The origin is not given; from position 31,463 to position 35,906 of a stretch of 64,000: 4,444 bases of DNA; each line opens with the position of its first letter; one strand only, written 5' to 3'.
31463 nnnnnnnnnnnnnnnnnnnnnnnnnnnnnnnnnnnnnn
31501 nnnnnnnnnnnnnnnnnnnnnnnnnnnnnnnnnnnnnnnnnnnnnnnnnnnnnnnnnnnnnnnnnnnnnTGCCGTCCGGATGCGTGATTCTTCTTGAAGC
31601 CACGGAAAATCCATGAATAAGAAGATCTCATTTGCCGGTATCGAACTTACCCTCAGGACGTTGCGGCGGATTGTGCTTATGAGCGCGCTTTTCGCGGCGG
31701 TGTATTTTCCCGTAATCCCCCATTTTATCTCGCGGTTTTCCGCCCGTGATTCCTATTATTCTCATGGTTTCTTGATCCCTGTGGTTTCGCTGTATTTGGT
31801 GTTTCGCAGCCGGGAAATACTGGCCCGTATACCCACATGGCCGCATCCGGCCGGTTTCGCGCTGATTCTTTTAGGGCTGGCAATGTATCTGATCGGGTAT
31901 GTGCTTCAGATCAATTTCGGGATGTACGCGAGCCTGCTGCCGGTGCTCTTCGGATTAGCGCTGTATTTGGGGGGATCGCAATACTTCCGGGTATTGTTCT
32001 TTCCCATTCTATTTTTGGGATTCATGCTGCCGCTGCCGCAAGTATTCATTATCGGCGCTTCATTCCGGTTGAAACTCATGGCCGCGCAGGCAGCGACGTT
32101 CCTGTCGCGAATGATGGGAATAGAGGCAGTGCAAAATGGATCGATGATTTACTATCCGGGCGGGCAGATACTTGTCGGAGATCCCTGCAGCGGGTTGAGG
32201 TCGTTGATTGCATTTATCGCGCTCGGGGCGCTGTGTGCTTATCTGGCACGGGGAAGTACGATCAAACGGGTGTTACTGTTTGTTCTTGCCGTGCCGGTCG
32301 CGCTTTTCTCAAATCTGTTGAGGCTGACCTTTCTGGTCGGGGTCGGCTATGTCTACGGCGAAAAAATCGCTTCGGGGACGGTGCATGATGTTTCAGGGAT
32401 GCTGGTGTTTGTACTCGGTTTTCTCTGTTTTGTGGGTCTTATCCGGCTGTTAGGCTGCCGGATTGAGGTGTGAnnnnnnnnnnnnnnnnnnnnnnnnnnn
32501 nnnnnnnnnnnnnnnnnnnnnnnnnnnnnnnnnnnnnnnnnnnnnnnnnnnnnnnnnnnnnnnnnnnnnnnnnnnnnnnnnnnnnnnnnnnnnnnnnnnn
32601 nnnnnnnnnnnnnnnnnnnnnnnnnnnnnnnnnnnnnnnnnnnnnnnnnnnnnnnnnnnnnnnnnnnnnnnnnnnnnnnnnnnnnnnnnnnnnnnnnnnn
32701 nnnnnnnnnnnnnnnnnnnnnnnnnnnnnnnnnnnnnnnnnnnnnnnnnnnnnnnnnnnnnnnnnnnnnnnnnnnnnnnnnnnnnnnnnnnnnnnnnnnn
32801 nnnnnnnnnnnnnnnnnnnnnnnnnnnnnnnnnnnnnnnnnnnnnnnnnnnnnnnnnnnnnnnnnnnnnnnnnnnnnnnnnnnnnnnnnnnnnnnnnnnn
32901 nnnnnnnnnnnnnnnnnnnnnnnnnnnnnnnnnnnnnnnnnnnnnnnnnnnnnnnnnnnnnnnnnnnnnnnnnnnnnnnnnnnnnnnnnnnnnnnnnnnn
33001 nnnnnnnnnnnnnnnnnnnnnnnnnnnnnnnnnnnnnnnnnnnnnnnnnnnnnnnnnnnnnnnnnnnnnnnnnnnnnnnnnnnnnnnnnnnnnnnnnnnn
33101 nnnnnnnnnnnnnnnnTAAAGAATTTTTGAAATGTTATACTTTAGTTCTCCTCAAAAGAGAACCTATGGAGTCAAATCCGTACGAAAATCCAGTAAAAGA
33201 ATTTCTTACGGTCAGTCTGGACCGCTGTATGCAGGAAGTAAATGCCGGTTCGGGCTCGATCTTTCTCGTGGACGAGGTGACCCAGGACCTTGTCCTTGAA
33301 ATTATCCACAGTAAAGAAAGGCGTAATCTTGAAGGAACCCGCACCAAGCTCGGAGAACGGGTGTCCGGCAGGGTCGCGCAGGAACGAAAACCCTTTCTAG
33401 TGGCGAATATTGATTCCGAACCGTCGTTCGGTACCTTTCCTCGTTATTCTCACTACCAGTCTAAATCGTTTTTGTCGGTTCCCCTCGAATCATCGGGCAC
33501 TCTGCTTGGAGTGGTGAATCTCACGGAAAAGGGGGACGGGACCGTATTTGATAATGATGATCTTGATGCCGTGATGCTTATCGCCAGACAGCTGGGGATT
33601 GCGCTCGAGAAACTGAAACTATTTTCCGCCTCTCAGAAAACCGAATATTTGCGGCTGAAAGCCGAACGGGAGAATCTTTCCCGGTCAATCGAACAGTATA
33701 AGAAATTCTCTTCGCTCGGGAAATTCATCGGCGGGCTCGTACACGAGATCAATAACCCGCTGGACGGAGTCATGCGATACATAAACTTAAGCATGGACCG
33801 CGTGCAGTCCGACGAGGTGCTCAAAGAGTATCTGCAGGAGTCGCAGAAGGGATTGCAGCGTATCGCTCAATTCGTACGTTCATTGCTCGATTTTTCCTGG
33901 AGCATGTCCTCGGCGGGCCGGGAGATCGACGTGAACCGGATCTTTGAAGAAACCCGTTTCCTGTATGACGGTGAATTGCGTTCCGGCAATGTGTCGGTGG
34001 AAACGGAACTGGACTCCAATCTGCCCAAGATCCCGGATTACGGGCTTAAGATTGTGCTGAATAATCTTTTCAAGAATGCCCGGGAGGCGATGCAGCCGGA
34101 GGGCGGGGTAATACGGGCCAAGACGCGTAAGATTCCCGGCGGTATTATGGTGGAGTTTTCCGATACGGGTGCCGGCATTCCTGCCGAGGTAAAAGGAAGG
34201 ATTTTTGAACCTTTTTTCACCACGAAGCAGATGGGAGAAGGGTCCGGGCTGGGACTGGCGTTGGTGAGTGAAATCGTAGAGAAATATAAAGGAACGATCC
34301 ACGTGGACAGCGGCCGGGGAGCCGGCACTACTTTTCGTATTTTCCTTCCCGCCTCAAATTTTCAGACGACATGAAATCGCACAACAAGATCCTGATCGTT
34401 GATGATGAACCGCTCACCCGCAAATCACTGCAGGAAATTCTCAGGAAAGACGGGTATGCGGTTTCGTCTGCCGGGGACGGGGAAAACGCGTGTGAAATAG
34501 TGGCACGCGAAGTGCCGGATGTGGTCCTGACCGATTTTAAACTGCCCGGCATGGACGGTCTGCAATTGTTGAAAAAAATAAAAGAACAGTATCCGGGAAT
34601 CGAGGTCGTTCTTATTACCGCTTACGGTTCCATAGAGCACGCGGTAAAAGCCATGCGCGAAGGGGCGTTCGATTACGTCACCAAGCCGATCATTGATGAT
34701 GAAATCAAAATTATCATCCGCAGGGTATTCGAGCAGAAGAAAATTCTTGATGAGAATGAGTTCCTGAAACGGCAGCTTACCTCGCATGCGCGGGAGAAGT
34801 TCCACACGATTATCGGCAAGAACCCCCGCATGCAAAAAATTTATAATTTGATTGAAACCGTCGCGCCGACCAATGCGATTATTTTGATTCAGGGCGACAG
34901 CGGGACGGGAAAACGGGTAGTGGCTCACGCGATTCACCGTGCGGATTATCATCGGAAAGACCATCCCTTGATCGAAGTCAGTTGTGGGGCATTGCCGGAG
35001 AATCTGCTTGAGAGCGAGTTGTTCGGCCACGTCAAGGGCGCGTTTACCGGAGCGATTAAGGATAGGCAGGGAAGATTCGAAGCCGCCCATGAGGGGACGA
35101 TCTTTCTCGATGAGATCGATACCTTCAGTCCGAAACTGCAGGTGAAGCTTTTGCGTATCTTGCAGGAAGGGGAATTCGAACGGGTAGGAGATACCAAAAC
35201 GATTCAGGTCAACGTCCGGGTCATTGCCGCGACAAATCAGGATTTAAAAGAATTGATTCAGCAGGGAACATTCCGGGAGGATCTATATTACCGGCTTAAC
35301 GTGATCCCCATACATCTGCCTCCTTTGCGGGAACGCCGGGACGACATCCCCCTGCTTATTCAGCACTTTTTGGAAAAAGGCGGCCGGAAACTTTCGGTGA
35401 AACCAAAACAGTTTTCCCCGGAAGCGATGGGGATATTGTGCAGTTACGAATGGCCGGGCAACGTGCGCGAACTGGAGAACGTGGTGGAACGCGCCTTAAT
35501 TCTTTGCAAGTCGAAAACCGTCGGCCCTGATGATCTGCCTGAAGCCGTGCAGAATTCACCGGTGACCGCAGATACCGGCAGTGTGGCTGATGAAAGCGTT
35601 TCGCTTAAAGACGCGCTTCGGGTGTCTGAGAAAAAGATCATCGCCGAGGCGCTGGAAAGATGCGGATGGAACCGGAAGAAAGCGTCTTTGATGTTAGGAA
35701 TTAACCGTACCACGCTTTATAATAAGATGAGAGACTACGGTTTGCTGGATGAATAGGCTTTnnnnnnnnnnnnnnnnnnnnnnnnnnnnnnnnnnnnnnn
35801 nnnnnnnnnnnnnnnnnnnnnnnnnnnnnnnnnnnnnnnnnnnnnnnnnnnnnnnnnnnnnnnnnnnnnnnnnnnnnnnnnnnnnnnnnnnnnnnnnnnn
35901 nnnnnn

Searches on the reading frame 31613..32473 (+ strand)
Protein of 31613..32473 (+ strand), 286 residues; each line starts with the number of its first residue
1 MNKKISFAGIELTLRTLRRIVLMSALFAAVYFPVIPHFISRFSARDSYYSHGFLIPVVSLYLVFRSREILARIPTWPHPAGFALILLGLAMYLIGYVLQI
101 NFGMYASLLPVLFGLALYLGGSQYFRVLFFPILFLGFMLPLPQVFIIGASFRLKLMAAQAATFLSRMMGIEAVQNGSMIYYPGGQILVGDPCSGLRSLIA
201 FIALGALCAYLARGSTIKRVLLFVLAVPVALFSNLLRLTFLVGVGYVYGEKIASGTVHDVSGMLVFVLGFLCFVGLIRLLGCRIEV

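Call 6: search_protein_families(library=ncbifam, proteins=[window:31613-32473:+], max_evalue=0.01)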
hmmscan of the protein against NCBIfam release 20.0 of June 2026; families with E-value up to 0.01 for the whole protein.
window:31613-32473:+ (286 aa): 20 families
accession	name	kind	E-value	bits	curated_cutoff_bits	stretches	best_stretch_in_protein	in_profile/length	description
TIGR03109.2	exosort_XrtA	exception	4.6e-51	173.8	208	1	20-276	3-255/261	exosortase A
TIGR02602.1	8TM_EpsH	subfamily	8.4e-49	166.2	105.55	1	43-272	4-232/241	exosortase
NF038142.1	exosort_XrtW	exception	2.6e-47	161.3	425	1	19-280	4-265/494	exosortase W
TIGR04152.1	exosort_VPLPA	exception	3.1e-45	155.2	400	1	48-280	9-242/486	VPLPA-CTERM-specific exosortase XrtD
NF035943.2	exosort_XrtV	exception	6e-40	137.2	313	1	29-278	14-264/270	exosortase V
TIGR03113.1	exosort_XrtB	exception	2.7e-31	109.2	275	1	31-281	12-265/268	exosortase B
TIGR04178.1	exo_archaeo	signature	3.2e-19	69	23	1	188-280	3-95/97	exosortase/archaeosortase family protein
TIGR04151.1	exosort_VPDSG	exception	1.4e-18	67.3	300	1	17-280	31-299/306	VPDSG-CTERM-specific exosortase XrtC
TIGR04156.1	cyanoexo_CrtB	exception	1.1e-16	61.2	300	1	22-272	5-258/280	cyanoexosortase B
NF033770.1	exosort_XrtT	exception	5.3e-14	51.6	250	1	46-274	26-261/472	exosortase T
TIGR04476.1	exosort_XrtN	exception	1.8e-12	47.1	200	1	48-271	26-237/406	exosortase N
TIGR03762.1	archaeo_artC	exception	6.7e-10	39.3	100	1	47-273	60-269/274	archaeosortase C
TIGR03763.1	cyanoexo_CrtA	exception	7.1e-10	38.8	150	1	89-268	64-246/260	cyanoexosortase A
NF012182.0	exosortase_XrtQ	exception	7.8e-09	35.4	270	1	58-268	43-246/256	exosortase Q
NF033464.1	cyanoexo_CrtC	exception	1.6e-08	34.5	225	1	18-249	5-243/278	cyanoexosortase C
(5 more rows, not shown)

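Call 7: search_protein_families(library=pfam, proteins=[window:31613-32473:+], max_evalue=0.01)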
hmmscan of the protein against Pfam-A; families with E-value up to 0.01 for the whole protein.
window:31613-32473:+ (286 aa): 1 family
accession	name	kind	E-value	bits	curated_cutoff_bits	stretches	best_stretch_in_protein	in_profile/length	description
PF09721.15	Exosortase_EpsH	-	1.5e-61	208.4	25.7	1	25-279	2-253/254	Transmembrane exosortase (Exosortase_EpsH)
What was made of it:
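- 31613..32473 (+): Exosortase (286 aa), the presumed processing enzyme for the mini-protein's C-terminal tag. XrtA model 173.8 bits, below its cutoff of 208 (calls 6, 7).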

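Call 16: find_related_loci(query=window:31613-32473:+, collection=genome_contigs, flank=10000)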
Query window:31613-32473:+ (286 aa) in genome_contigs; peptide patterns used: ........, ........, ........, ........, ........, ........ (x = any residue, [..] = any of these).
599 stretches matched a pattern (row limit reached: there are more); 7 encode a relative of the query (tblastn E <= 1e-3); 7 distinct loci.
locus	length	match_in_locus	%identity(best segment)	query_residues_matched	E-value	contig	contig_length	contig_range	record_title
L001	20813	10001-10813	32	15-281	1e-28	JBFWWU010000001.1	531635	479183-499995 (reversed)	MAG: Phycisphaerales bacterium isolate CA_2019_TPBS_124 NODE_94_length_531635_cov_7.884352_TPBS, whole genome shotgun se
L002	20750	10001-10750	35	41-280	1e-28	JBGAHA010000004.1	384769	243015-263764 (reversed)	MAG: Phycisphaerales bacterium isolate MAG_MBR_H125.18 MBRH125-18_opera_contig_188, whole genome shotgun sequence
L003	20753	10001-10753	35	40-280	3e-28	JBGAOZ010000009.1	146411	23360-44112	MAG: Phycisphaerales bacterium isolate MAG_AAO_H125.32 AAOH125-32_opera_contig_496, whole genome shotgun sequence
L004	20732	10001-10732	32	42-280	8e-28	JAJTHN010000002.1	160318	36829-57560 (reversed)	MAG: Phycisphaeraceae bacterium isolate CoA8_V101 k141_2438219, whole genome shotgun sequence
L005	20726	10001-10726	33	49-281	1e-24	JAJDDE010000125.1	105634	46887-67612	MAG: Phycisphaerales bacterium isolate OFTM391 OFTM391_124, whole genome shotgun sequence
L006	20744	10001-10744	35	43-281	7e-21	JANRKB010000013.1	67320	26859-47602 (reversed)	MAG: Planctomycetota bacterium isolate bins.472 k141_527615, whole genome shotgun sequence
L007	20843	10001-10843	32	9-281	9e-19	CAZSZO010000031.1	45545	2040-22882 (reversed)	MAG TPA_asm: uncultured Phycisphaeraceae bacterium isolate SRP287051_co1_59 genome assembly, contig: NODE_1452_length_45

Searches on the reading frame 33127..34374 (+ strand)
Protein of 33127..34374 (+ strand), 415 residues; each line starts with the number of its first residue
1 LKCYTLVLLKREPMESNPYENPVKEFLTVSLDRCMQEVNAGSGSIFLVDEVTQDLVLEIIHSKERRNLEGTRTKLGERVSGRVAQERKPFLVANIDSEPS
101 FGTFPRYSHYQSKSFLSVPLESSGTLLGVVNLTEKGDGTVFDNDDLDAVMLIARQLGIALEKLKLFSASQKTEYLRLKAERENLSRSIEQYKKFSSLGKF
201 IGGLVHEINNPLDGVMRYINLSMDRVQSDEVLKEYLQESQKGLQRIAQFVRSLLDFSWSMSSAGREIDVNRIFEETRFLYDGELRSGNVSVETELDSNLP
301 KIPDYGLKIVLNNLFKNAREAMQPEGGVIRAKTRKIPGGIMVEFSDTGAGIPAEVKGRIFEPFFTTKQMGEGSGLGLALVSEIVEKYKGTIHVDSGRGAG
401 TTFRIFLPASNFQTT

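Call 6: search_protein_families(library=ncbifam, proteins=[window:33127-34374:+], max_evalue=0.01)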
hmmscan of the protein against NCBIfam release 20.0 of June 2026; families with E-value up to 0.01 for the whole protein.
window:33127-34374:+ (415 aa): 83 families (the best 25 are shown)
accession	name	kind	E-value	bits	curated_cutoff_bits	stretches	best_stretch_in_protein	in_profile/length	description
NF008468.0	PRK11360.1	equivalog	2.5e-52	178.1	646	1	179-411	378-610/616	two-component system sensor histidine kinase AtoS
NF010411.0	PRK13837.1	equivalog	1.8e-39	135.4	647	1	30-411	301-677/828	two-component system VirA-like sensor kinase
NF046020.1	HisKinCckABruc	equivalog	1.6e-38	132.2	1000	1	179-409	462-707/868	cell cycle histidine kinase CckA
NF046026.1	HisKinCckACaul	equivalog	2e-38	132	1000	1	174-411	279-534/678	cell cycle histidine kinase CckA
NF007688.0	PRK10364.1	equivalog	2.4e-35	122.2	479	1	175-410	218-452/460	two-component system sensor histidine kinase ZraS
NF010076.0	PRK13557.1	subfamily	1.7e-33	115.8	631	1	181-411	147-396/540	histidine kinase famiy protein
NF052574.1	HisKinEspCMyxo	equivalog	4.8e-33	114.3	1200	1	194-413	414-641/785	serine histidine kinase EspC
NF038348.1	T2SS_HK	subfamily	1.7e-32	112.6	450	2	223-408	390-572/574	histidine kinase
NF052573.1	HisKinEspAMyxo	equivalog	7.4e-30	103.6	1400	1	178-411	365-613/755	serine histidine kinase EspA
NF053867.1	SprKinKinDBac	equivalog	6.3e-29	100.8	775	1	174-411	264-499/500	sporulation kinase KinD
NF047497.1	HK_LIC_12097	equivalog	1.5e-28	99.6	500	1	191-409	144-366/367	LIC_12097 family sensor histidine kinase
NF041777.1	sens_FixL_Rhizob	equivalog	3.7e-27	95.1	850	1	171-411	236-483/485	sensor protein FixL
NF046044.1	PnpS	equivalog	2.1e-26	92.9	400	1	199-408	172-390/390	two-component system histidine kinase PnpS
TIGR02916.1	PEP_his_kin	equivalog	1.1e-24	87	300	1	104-408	401-679/679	XrtA/PEP-CTERM system histidine kinase PrsK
NF033092.0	HK_WalK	equivalog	1.9e-24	86.2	725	1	194-408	369-593/594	cell wall metabolism sensor histidine kinase WalK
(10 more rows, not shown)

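Call 7: search_protein_families(library=pfam, proteins=[window:33127-34374:+], max_evalue=0.01)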
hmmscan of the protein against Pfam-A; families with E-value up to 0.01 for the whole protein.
window:33127-34374:+ (415 aa): 6 families
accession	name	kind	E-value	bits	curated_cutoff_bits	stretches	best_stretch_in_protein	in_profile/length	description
PF02518.31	HATPase_c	-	1.8e-23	83.6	26.4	1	307-410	6-110/111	Histidine kinase-, DNA gyrase B-, and HSP90-like ATPase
PF13185.12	GAF_2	-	8.8e-16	58.8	28.6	1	22-161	3-136/136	GAF domain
PF01590.32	GAF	-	1.6e-13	51.8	22.4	1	25-160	4-133/133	GAF domain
PF00512.31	HisKA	-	8.8e-11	42.1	26.9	1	197-259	2-63/66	His Kinase A (phospho-acceptor) domain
PF13492.12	GAF_3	-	2.1e-08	35.1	27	1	24-161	3-128/129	GAF domain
PF14501.12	HATPase_c_5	-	7.2e-06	26.3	22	1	306-395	5-90/102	GHKL domain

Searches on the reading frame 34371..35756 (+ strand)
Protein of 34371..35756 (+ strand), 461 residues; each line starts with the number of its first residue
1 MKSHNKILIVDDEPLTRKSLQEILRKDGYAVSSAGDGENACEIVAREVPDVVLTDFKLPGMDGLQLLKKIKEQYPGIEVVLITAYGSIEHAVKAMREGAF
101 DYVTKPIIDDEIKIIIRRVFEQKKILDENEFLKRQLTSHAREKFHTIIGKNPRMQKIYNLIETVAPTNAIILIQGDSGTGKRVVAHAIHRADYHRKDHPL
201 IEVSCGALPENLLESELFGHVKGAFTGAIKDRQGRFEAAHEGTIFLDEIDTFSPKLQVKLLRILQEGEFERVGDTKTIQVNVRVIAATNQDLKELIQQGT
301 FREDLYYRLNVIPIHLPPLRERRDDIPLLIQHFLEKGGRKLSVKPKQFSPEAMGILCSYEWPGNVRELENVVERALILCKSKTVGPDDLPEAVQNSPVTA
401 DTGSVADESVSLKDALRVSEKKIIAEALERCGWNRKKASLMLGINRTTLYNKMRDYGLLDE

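Call 6: search_protein_families(library=ncbifam, proteins=[window:34371-35756:+], max_evalue=0.01)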
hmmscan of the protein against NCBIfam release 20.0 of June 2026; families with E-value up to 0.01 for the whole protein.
window:34371-35756:+ (461 aa): 128 families (the best 25 are shown)
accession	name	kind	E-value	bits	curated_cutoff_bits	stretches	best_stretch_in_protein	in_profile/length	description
NF008469.0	PRK11361.1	equivalog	1.1e-150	502.3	714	1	1-458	1-456/461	acetoacetate metabolism transcriptional regulator AtoC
TIGR01818.1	ntrC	equivalog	1.7e-133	445.8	558.6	1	7-455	1-462/463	nitrogen regulation protein NR(I)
TIGR02915.1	PEP_resp_reg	equivalog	1.7e-126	422.7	502.6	1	7-458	1-444/445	PEP-CTERM-box response regulator transcription factor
NF007689.0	PRK10365.1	equivalog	1.4e-124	416.3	760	1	5-453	6-439/441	sigma-54-dependent response regulator transcription factor ZraR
NF041946.1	LuxO_transreg_Vib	equivalog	8.5e-117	390.8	800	1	28-455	20-459/463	quorum-sensing sigma-54 dependent transcriptional regulator LuxO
NF051870.1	NAssimRespRegNtrX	equivalog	2.5e-115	385.9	600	1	6-457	3-451/452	nitrogen assimilation response regulator NtrX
TIGR01817.1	nifA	equivalog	5.3e-115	385.2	528.85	1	132-445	182-516/534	nif-specific transcriptional activator NifA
NF041552.1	TF_PrdR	equivalog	4.1e-114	382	795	1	121-457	243-577/577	sigma-54 dependent transcriptional regulator PrdR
NF008176.1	PRK10923.1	equivalog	6.7e-113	377.7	620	1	5-426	4-424/469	nitrogen regulation protein NR(I)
NF011695.0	PRK15115.1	equivalog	1.5e-107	360.2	763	1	4-453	6-433/445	two-component system response regulator GlrR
NF003451.0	PRK05022.1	equivalog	1.5e-102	344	476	1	132-456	177-508/512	nitric oxide reductase transcriptional regulator NorR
NF038308.1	RNA_repair_RtcR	equivalog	1.5e-99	334.3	650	1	76-456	111-516/530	RNA repair transcriptional activator RtcR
NF050807.1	TransRegFlbDCaul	equivalog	1e-97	327.9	750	1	23-456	19-438/454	sigma-54-dependent transcriptional regulator FlbD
NF049963.1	RespRegFlgRCampy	domain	5.6e-96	322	750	1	7-457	3-428/429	fla regulon two-component system response regulator FlgR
NF041906.1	V4R_TF_MobR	exception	3.5e-90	303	999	1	131-454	216-542/544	phenol degradation transcriptional regulator MobR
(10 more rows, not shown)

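Call 7: search_protein_families(library=pfam, proteins=[window:34371-35756:+], max_evalue=0.01)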
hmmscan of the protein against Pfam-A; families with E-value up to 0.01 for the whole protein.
window:34371-35756:+ (461 aa): 12 families
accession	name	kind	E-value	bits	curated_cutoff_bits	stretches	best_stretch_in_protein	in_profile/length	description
PF00158.32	Sigma54_activat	-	2.5e-70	236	20.2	1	147-315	1-168/168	Sigma-54 interaction domain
PF00072.30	Response_reg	-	1.1e-32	112.9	30.2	1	7-116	1-110/111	Response regulator receiver domain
PF25601.1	AAA_lid_14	-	1.5e-30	105.2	27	1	320-400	1-81/87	AAA+ ATPase lid domain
PF14532.12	Sigma54_activ_2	-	7.2e-19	68.8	25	1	148-319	1-138/138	Sigma-54 interaction domain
PF02954.25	HTH_8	-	6.4e-16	58.2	22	1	416-456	2-42/42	Bacterial regulatory protein, Fis family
PF07728.20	AAA_5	-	5.5e-09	36.6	22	1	171-290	2-123/139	AAA domain (dynein-related subfamily)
PF00004.35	AAA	-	1.1e-06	29.5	21.2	1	171-293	1-112/131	ATPase family associated with various cellular activities (AAA)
PF18024.7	HTH_50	-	1e-05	25.5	27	1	411-458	3-49/50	Helix-turn-helix domain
PF07724.20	AAA_2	-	2.8e-05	24.7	27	1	171-298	6-133/166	AAA domain (Cdc48 subfamily)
PF01078.27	Mg_chelatase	-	0.00021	21.2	20.3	0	227-289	93-157/207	Magnesium chelatase, subunit ChlI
PF07726.17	AAA_3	-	0.00041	20.7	27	1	171-290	2-112/131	ATPase family associated with various cellular activities (AAA)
PF13191.12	AAA_16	-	0.0075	17.2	32.6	0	148-193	3-50/167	AAA ATPase domain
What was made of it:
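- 33127..35756 (+): GAF histidine kinase (33127-34374) and sigma-54-dependent response regulator (34371-35756). Calls 6, 7.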
